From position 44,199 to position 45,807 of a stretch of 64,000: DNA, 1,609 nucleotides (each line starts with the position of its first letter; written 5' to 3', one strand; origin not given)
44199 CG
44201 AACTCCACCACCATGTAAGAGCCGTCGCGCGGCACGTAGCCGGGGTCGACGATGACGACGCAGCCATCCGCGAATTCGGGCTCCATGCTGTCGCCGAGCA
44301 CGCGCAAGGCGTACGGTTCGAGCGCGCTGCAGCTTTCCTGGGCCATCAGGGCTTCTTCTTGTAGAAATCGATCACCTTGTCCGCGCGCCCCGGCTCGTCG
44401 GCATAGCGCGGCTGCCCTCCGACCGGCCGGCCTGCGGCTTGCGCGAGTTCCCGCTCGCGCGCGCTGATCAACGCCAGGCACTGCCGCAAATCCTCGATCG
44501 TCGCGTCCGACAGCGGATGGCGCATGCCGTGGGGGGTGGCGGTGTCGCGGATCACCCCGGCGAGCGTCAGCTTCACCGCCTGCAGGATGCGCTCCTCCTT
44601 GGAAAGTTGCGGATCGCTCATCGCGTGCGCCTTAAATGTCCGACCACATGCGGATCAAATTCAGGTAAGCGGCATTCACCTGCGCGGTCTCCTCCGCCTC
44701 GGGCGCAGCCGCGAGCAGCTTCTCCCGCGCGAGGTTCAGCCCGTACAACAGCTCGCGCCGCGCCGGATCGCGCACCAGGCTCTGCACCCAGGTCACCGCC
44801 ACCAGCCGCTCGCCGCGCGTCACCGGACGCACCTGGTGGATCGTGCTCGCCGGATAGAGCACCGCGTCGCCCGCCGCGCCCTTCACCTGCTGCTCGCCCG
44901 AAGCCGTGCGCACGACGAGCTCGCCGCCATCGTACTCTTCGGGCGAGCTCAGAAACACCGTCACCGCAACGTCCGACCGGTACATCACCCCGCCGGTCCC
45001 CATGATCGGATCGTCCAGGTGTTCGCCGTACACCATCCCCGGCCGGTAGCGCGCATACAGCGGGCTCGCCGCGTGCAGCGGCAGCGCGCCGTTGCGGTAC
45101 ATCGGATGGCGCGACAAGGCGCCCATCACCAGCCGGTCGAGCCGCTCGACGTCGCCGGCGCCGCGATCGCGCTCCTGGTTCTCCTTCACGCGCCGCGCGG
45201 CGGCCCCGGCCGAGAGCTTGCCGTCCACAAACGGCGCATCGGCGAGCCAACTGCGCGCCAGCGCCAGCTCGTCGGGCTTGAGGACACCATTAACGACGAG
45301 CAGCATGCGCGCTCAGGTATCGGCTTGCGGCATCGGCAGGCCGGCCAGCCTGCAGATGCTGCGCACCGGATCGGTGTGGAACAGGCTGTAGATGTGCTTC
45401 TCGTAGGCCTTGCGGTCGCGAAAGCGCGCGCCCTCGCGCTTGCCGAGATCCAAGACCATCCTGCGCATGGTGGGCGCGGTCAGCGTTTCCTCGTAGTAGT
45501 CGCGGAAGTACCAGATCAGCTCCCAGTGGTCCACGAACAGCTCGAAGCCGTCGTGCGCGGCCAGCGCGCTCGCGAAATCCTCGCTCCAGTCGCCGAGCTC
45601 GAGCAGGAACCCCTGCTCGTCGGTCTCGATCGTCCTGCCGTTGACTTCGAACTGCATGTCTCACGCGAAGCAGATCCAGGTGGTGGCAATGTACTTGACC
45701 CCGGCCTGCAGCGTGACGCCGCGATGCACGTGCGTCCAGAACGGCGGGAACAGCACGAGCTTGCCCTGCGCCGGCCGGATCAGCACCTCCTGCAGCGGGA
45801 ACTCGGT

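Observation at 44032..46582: Six-gene operon coupling a DsrC-like protein to two different 2OG-Fe(II) oxygenases and a stand-alone S24 peptidase domain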

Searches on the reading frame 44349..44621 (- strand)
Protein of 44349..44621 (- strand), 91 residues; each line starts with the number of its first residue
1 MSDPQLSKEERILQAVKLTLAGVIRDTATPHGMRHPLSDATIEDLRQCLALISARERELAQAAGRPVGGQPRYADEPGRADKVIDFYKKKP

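Call 4: search_protein_families(library=pfam, proteins=[window:44349-44621:-], max_evalue=0.01)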
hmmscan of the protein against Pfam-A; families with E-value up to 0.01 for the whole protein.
window:44349-44621:- (91 aa): 0 families

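Call 5: search_protein_families(library=ncbifam, proteins=[window:44349-44621:-], max_evalue=0.01)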
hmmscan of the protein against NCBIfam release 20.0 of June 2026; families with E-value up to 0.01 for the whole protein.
window:44349-44621:- (91 aa): 0 families

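Call 32: find_homologous_proteins(query=window:44349-44621:-, max_evalue=0.001)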
Query window:44349-44621:- (91 aa): 889 proteins with E <= 0.001 among 897 candidates; the best 120 are listed.
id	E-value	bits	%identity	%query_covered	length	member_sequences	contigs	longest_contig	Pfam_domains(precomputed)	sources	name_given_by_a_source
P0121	3.5e-48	179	95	100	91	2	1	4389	-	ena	-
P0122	4.9e-48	178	93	100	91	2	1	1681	-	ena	-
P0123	1.3e-47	177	91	100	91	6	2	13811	-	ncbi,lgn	-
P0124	1.4e-47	177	93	100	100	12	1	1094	-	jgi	jgi:hypothetical protein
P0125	3.0e-47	176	91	100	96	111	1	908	-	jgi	-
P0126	1.9e-46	173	90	100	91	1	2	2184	-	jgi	jgi:hypothetical protein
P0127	3.8e-46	172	90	100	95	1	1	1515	-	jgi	-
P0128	4.7e-46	172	90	100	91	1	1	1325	-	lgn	-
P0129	1.1e-45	171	90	100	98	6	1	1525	-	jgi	jgi:hypothetical protein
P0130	1.4e-45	171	89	100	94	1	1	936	-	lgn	-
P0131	1.8e-45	170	88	100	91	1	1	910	-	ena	-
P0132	1.8e-45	170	89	100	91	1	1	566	-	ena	-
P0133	2.1e-45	170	89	100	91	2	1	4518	-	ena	-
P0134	2.4e-45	170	89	100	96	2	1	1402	-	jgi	jgi:hypothetical protein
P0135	2.9e-45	170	87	100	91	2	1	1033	-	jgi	jgi:hypothetical protein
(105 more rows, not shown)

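Call 41: predict_structure(alignment_id=A1)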
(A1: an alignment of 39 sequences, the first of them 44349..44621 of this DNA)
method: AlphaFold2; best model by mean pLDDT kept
length: 91 residues; sequences in the alignment: 39
mean_pLDDT: 71.0   pTM: 0.58
mean pLDDT of the five models: 71.0, 70.7, 70.6, 69.8, 68.5
residues with pLDDT >= 90: 28; 70-90: 27; 50-70: 14; < 50: 22
segments of 3 or more residues with pLDDT < 50: 72-90
pLDDT, mean of each block of 10 residues (from residue 1): 69 92 79 71 92 91 72 41 34 51
secondary structure, 60 per line:
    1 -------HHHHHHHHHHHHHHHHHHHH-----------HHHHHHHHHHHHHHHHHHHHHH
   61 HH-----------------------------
elements in order: H8-27 H39-62

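Call 44: fold_search(model_id=the predicted structure, library=pdb)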
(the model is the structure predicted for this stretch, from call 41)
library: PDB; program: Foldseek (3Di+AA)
matches with E <= 10: 77; with E <= 0.001: 0
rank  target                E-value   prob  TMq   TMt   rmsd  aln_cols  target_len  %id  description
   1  7jil_Y                3.2e+00  0.38  0.44  0.72   2.5        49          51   14  70S ribosome Flavobacterium johnsoniae (released 2020-12-02)
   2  7qep_O5               3.2e+00  0.15  0.45  0.35  15.7        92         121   15  Cryo-EM structure of the ribosome from Encephalitozoon cuniculi (released 2022-02-09)
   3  8buu_Y                3.6e+00  0.57  0.54  0.73   2.3        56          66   16  ARE-ABCF VmlR2 bound to a 70S ribosome (released 2023-04-05)
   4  2qf9_B                3.6e+00  0.13  0.32  0.22   8.1        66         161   12  Crystal structure of putative secreted protein DUF305 from Streptomyces coelicolor (released 2007-07-17)
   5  3ksw                  3.6e+00  0.11  0.36  0.10   6.1        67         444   18  Crystal structure of sterol 14alpha-demethylase (CYP51) from Trypanosoma cruzi in complex with an inhibitor VNF ((4-(4-c (released 2009-12-01)
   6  6hwh_S                3.9e+00  0.16  0.50  0.34  15.3        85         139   15  Structure of a functional obligate respiratory supercomplex from Mycobacterium smegmatis (released 2018-11-07)
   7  3aoi_X                4.1e+00  0.21  0.44  0.28   3.4        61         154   23  RNA polymerase-Gfh1 complex (Crystal type 2) (released 2010-12-08)
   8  8qcq_Y                4.4e+00  0.51  0.54  0.74   2.2        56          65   16  B. subtilis ApdA-stalled ribosomal complex (released 2024-03-20)
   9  8uu5_1                4.7e+00  0.44  0.47  0.68   2.1        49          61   16  Cryo-EM structure of the Listeria innocua 70S ribosome (head-swiveled) in complex with pe/E-tRNA (structure I-B) (released 2024-02-28)
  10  3g80_B                4.7e+00  0.11  0.31  0.38   6.9        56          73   11  Nodamura virus protein b2, RNA-binding domain (released 2010-01-05)
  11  9g6k_Lg               4.7e+00  0.06  0.34  0.18  18.8        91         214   21  LSU structure derived from the LSU sample of the mitoribosome from T. gondii. (released 2024-12-11)
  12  8dps_B                5.0e+00  0.16  0.48  0.30   7.0        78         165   19  The structure of the interleukin 11 signalling complex, truncated gp130 (released 2023-11-29)
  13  6vme_B                5.0e+00  0.09  0.29  0.34   5.2        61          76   15  Human ESCRT-I heterotetramer headpiece (released 2020-05-20)
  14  6jfm_A                5.3e+00  0.25  0.45  0.12   2.3        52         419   17  Mitofusin2 (MFN2)_T111D (released 2019-11-13)
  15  6zku_L                5.3e+00  0.21  0.45  0.09   4.4        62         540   14  Deactive complex I, open3 (released 2020-10-07)
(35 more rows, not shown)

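Call 52: search_protein_families(library=padloc, proteins=[window:44349-44621:-], max_evalue=0.01)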
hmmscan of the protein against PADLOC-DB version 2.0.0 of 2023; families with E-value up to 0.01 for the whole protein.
window:44349-44621:- (91 aa): 0 families

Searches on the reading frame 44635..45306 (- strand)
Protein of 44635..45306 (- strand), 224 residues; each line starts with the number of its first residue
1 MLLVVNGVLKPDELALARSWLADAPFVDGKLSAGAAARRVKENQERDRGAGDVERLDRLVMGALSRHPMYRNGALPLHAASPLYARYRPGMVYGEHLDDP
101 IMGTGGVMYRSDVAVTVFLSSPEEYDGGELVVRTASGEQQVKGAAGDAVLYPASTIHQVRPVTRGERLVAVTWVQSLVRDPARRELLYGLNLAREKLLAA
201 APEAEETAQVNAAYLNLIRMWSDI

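Call 4: search_protein_families(library=pfam, proteins=[window:44635-45306:-], max_evalue=0.01)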
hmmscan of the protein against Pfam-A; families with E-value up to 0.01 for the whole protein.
window:44635-45306:- (224 aa): 2 families
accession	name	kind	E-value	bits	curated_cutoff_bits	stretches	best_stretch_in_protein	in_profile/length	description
PF13640.12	2OG-FeII_Oxy_3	-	1.1e-13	52.4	27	1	84-174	3-97/98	2OG-Fe(II) oxygenase superfamily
PF18331.6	PKHD_C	-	4.5e-06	27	22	1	182-223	2-43/43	PKHD-type hydroxylase C-terminal domain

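Call 5: search_protein_families(library=ncbifam, proteins=[window:44635-45306:-], max_evalue=0.01)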
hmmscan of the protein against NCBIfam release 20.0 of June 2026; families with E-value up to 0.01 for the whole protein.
window:44635-45306:- (224 aa): 4 families
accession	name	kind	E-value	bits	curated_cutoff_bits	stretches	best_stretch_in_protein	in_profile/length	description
NF003974.0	PRK05467.1-3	equivalog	1.2e-67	227.7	143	1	1-223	1-221/221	Fe2+-dependent dioxygenase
NF003975.0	PRK05467.1-4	equivalog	5.5e-65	219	180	1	1-223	1-225/226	Fe2+-dependent dioxygenase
NF003973.0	PRK05467.1-2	equivalog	1.8e-53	181.5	336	1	1-223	1-226/227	Fe2+-dependent dioxygenase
NF003972.0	PRK05467.1-1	equivalog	4.4e-50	170.2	399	1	1-224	1-225/225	PKHD-type hydroxylase YbiX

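Call 17: search_solved_structures(query=window:44635-45306:-, max_evalue=0.01, show_alignments=2)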
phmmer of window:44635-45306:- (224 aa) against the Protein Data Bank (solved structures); distinct sequences matched with E-value up to 0.01: 5.
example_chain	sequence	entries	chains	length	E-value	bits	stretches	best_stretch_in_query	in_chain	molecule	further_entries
3dkq_A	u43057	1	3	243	5.6e-48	166.5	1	1-224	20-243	PKHD-type hydroxylase Sbal_3634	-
9ghl_A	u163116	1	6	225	1.1e-41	146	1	4-224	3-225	PKHD-type hydroxylase PiuC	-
9qn1_A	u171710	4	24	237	1.1e-41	145.9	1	3-224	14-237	PKHD-type hydroxylase PiuC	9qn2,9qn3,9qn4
9qn0_A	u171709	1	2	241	1.2e-41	145.8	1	3-224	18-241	PKHD-type hydroxylase PiuC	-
5c5t_A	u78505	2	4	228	0.0013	21.5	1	84-176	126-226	Prolyl 4-hydroxylase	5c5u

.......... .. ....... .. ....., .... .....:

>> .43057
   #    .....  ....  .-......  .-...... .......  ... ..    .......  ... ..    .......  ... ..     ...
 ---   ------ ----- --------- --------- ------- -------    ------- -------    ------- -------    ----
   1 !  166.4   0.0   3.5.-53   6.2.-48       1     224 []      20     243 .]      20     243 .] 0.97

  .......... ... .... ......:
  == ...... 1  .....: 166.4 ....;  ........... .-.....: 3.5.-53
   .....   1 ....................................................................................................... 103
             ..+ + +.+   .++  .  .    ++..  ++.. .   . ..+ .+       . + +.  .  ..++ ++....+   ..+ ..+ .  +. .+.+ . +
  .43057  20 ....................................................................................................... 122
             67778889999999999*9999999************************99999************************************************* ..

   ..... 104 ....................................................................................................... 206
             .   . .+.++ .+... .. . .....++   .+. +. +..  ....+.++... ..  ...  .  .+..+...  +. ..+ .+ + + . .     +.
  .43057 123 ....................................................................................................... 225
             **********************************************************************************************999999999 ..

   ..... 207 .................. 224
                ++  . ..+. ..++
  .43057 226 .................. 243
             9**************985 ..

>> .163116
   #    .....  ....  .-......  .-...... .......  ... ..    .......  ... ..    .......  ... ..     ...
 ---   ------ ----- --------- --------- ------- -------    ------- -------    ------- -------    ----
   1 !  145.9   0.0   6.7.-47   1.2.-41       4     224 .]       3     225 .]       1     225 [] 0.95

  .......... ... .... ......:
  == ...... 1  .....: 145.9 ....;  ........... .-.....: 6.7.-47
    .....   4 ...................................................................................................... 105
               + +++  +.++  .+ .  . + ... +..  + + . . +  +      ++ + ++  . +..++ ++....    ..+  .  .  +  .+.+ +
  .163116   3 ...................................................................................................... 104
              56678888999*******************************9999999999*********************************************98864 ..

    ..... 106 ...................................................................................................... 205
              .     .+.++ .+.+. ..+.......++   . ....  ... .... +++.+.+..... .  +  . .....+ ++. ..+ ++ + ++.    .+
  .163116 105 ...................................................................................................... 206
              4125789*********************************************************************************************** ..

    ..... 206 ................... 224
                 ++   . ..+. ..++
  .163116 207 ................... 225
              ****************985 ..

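Call 52: search_protein_families(library=padloc, proteins=[window:44635-45306:-], max_evalue=0.01)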
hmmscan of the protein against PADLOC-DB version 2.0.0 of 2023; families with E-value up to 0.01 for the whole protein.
window:44635-45306:- (224 aa): 2 families
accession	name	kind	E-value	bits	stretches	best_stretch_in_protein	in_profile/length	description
PDLC01653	2OG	-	6.5e-16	56.9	1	84-174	3-80/81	"CAS-I,CAS-II,CAS-III,CAS-IV,CAS-V,CAS-VI; associated"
PDLC01587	2OG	-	0.00064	17.1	1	94-166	92-165/195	"CAS-I,CAS-II,CAS-III,CAS-IV,CAS-V,CAS-VI; associated"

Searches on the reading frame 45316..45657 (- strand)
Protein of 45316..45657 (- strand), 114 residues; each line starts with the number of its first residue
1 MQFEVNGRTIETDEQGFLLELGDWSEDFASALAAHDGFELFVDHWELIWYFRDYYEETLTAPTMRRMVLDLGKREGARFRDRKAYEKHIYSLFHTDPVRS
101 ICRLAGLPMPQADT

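Call 4: search_protein_families(library=pfam, proteins=[window:45316-45657:-], max_evalue=0.01)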
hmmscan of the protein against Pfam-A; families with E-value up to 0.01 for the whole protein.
window:45316-45657:- (114 aa): 1 family
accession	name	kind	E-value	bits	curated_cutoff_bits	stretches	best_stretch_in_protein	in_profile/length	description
PF04358.19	DsrC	-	6.2e-29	101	24.9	1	4-111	1-104/107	DsrC like protein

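Call 5: search_protein_families(library=ncbifam, proteins=[window:45316-45657:-], max_evalue=0.01)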
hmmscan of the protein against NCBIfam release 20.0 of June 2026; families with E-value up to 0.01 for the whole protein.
window:45316-45657:- (114 aa): 2 families
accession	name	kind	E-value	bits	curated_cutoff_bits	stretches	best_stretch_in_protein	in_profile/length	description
TIGR03342.1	dsrC_tusE_dsvC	subfamily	3.8e-27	94.8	53.5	1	4-111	2-105/108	TusE/DsrC/DsvC family sulfur relay protein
NF008562.0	PRK11508.1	equivalog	1.6e-20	73.2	191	1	5-110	4-105/109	sulfurtransferase TusE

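Call 18: search_solved_structures(query=window:45316-45657:-, max_evalue=0.001, show_alignments=3)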
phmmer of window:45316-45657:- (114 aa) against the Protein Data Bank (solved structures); distinct sequences matched with E-value up to 0.001: 8.
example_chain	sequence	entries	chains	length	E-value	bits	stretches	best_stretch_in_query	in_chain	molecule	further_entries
1yx3_A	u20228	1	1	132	3.4e-22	82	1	3-111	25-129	hypothetical protein DsrC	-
1sau_A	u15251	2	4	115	2.9e-16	62.9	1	2-111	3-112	sulfite reductase, desulfoviridin-type subunit gamma | sulfite reductase, desulfoviridin-type subunit gamma (dsvC)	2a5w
2xsj_C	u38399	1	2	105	5.8e-13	52.2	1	3-111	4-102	SULFUR RELAY PROTEIN, TUSE/DSRC/DSVC FAMILY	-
2v4j_C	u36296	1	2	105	9.7e-13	51.5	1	5-111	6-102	SULFITE REDUCTASE, DISSIMILATORY-TYPE SUBUNIT GAMMA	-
1ji8_A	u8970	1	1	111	6.6e-11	45.6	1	2-111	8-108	dissimilatory siroheme-sulfite reductase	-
3or1_C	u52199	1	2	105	4e-10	43.1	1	4-111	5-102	Sulfite reductase gama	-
3or2_C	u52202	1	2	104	5.2e-10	42.7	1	4-111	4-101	Sulfite redcutase subunit gama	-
7syb_A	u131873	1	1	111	9.1e-05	25.8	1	9-110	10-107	Sulfurtransferase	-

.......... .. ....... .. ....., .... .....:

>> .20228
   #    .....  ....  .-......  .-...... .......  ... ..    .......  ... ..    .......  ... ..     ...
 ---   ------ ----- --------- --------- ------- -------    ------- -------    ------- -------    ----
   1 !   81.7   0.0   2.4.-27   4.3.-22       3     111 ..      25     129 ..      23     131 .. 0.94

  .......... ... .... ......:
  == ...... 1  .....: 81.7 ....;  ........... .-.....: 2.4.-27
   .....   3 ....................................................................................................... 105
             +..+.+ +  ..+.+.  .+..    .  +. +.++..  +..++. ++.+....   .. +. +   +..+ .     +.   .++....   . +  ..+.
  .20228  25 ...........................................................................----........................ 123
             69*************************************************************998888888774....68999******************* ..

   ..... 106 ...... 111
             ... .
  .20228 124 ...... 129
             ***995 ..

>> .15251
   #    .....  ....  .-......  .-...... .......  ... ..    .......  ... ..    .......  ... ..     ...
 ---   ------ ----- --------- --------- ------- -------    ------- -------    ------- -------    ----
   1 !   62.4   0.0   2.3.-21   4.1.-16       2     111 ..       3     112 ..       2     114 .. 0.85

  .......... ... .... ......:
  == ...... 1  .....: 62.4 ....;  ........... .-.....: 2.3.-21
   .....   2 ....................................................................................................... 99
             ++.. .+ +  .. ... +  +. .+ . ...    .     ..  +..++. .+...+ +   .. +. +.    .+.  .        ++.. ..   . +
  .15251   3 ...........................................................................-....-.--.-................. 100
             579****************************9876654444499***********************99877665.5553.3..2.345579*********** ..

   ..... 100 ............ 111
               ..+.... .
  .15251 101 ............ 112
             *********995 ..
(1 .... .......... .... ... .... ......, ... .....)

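Call 28: find_related_loci(query=window:45316-45657:-, collection=metagenome_contigs, flank=4000)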
Query window:45316-45657:- (114 aa) in metagenome_contigs; peptide patterns used: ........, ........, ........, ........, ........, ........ (x = any residue, [..] = any of these).
360 stretches matched a pattern; 242 encode a relative of the query (tblastn E <= 1e-3); the best 80 are kept; 80 distinct loci.
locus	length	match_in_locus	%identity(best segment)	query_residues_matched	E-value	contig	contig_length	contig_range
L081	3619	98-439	95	1-114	6e-73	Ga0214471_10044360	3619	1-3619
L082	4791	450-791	93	1-114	1e-71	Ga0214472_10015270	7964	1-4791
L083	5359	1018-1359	92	1-114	8e-71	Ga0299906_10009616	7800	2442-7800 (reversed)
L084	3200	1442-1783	90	1-114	2e-70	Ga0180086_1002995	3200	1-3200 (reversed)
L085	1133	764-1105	84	1-114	5e-69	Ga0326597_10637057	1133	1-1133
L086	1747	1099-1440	84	1-114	4e-67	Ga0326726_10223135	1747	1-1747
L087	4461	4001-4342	84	1-114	8e-65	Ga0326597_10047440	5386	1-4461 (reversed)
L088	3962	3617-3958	84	1-114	3e-64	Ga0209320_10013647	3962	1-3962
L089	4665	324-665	83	1-114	6e-64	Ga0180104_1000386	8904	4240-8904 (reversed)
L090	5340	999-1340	83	1-114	9e-64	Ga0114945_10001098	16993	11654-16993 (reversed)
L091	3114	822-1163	83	1-114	7e-64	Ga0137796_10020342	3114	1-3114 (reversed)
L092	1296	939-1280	80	1-114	8e-66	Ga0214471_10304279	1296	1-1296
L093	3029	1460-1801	82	1-114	7e-63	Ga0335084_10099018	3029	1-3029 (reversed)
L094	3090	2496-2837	80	1-114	1e-62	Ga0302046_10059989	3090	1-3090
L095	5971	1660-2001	79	1-114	2e-61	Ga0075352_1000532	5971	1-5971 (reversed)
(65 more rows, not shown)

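Call 52: search_protein_families(library=padloc, proteins=[window:45316-45657:-], max_evalue=0.01)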
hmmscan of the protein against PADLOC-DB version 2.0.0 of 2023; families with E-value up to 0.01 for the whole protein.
window:45316-45657:- (114 aa): 0 families
